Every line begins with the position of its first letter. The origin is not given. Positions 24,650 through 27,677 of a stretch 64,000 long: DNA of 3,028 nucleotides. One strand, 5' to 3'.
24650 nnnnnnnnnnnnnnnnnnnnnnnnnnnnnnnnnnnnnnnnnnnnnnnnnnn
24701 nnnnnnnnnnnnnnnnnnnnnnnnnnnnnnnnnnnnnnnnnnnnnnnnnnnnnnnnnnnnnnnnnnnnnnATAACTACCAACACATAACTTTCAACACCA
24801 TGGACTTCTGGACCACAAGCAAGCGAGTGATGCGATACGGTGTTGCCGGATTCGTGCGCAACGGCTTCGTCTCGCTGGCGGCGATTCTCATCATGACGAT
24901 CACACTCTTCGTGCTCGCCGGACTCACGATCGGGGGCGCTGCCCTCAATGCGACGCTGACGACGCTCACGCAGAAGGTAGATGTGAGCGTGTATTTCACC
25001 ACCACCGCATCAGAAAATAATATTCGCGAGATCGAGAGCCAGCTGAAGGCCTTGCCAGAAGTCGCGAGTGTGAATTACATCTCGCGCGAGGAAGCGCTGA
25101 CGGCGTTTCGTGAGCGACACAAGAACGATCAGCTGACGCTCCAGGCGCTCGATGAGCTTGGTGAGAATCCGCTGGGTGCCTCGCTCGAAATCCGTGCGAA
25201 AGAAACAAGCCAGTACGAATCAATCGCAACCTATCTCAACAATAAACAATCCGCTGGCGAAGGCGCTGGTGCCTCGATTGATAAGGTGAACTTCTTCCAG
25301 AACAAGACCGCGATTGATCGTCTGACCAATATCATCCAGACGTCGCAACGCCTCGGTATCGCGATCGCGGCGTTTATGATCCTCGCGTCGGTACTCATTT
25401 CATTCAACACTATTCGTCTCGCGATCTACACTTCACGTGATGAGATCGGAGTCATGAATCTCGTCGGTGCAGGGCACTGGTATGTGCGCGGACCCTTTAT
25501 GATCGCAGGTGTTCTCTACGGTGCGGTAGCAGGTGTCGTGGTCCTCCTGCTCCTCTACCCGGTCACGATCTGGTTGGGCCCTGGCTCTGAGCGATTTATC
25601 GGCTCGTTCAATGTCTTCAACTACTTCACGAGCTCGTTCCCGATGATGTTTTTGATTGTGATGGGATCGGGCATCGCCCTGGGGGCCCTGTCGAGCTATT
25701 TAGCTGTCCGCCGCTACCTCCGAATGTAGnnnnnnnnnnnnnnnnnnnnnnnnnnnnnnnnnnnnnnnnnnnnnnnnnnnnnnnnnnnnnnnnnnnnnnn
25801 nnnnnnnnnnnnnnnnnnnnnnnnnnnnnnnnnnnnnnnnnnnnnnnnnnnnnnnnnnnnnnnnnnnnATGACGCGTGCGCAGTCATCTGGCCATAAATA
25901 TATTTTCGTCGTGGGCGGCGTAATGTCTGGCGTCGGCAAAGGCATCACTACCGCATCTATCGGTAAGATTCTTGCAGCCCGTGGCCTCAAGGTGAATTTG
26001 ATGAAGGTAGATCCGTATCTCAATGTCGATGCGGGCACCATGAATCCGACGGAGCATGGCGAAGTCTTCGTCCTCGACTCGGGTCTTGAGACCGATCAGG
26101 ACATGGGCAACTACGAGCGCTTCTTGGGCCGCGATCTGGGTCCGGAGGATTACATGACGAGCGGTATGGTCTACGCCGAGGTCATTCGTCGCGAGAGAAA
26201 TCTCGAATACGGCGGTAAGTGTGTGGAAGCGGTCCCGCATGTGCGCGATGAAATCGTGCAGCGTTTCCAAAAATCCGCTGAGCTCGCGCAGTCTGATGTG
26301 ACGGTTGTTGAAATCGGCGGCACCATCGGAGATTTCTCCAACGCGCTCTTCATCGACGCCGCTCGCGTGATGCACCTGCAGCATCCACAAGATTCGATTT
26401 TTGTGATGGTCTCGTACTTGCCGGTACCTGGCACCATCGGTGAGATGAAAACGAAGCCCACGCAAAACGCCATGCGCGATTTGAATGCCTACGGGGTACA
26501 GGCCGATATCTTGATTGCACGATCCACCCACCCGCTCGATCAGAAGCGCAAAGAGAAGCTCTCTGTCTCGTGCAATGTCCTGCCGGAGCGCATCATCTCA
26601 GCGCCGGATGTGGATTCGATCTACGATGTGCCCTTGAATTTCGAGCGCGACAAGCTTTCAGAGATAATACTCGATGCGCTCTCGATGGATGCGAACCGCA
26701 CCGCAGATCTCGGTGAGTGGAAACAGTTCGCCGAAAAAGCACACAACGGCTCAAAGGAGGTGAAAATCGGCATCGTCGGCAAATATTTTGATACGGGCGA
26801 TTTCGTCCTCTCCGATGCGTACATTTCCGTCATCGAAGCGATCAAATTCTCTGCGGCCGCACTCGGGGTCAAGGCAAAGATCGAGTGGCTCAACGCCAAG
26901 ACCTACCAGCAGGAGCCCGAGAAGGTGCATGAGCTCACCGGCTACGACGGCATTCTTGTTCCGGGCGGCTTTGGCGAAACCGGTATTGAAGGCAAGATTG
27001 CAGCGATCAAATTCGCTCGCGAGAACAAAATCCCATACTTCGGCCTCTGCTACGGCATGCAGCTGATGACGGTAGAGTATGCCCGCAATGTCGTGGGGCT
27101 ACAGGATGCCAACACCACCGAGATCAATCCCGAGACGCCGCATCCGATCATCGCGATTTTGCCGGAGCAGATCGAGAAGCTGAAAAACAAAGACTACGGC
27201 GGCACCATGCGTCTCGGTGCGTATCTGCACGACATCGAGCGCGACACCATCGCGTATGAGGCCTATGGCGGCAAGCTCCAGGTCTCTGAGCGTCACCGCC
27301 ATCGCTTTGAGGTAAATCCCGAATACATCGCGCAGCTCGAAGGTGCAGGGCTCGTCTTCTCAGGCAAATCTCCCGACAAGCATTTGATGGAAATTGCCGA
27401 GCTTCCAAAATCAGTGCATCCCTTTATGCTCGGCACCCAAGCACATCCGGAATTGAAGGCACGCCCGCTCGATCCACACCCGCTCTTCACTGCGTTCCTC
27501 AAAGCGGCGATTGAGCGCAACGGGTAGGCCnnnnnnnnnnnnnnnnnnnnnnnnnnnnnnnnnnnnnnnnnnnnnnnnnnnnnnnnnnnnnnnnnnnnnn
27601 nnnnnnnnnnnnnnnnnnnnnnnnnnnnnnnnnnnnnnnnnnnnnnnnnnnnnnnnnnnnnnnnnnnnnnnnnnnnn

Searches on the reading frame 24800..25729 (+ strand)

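Call 73: search_protein_families(library=pfam, proteins=[window:24800-25729:+])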
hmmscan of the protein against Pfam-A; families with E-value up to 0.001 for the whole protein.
window:24800-25729:+ (309 aa): 2 families
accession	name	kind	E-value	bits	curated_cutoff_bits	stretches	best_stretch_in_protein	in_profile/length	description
PF18075.7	FtsX_ECD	-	4.5e-19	69.3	23.5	1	60-148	1-89/96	FtsX extracellular domain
PF02687.27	FtsX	-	3.9e-12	46.7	25.5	1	188-309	2-118/120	FtsX-like permease C-terminal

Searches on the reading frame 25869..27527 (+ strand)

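Call 46: search_protein_families(library=ncbifam, proteins=[window:25869-27527:+])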
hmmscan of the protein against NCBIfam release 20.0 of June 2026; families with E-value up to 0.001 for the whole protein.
window:25869-27527:+ (552 aa): 9 families
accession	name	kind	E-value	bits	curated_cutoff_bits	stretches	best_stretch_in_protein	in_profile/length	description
NF003792.0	PRK05380.1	equivalog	3.4e-201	669.6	308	1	9-550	3-529/534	CTP synthase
TIGR00337.1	PyrG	equivalog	1.8e-194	647.2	462.75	1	9-546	3-526/526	glutamine hydrolyzing CTP synthase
NF004836.1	PRK06186.1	equivalog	2.7e-38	131.4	260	1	299-547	2-227/228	CTP synthase C-terminal region-related (seleno)protein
TIGR01368.1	CPSaseIIsmall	equivalog_domain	4.9e-06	25.8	307.35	1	346-405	205-264/361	glutamine-hydrolyzing carbamoyl-phosphate synthase small subunit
NF009475.0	PRK12838.1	equivalog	3.5e-05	22.9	221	1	346-412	199-265/359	carbamoyl phosphate synthase small subunit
TIGR00888.1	guaA_Nterm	equivalog_domain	5.6e-05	22.6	172.15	1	351-410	35-93/188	glutamine-hydrolyzing GMP synthase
NF001975.0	PRK00758.1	equivalog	7.6e-05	22.4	198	1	351-411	35-92/185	GMP synthase subunit A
NF005849.0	PRK07765.1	equivalog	0.00024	20.4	308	1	318-408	9-97/219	aminodeoxychorismate/anthranilate synthase component II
NF000848.1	PRK00074.1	equivalog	0.00088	18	400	0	345-410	29-93/512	glutamine-hydrolyzing GMP synthase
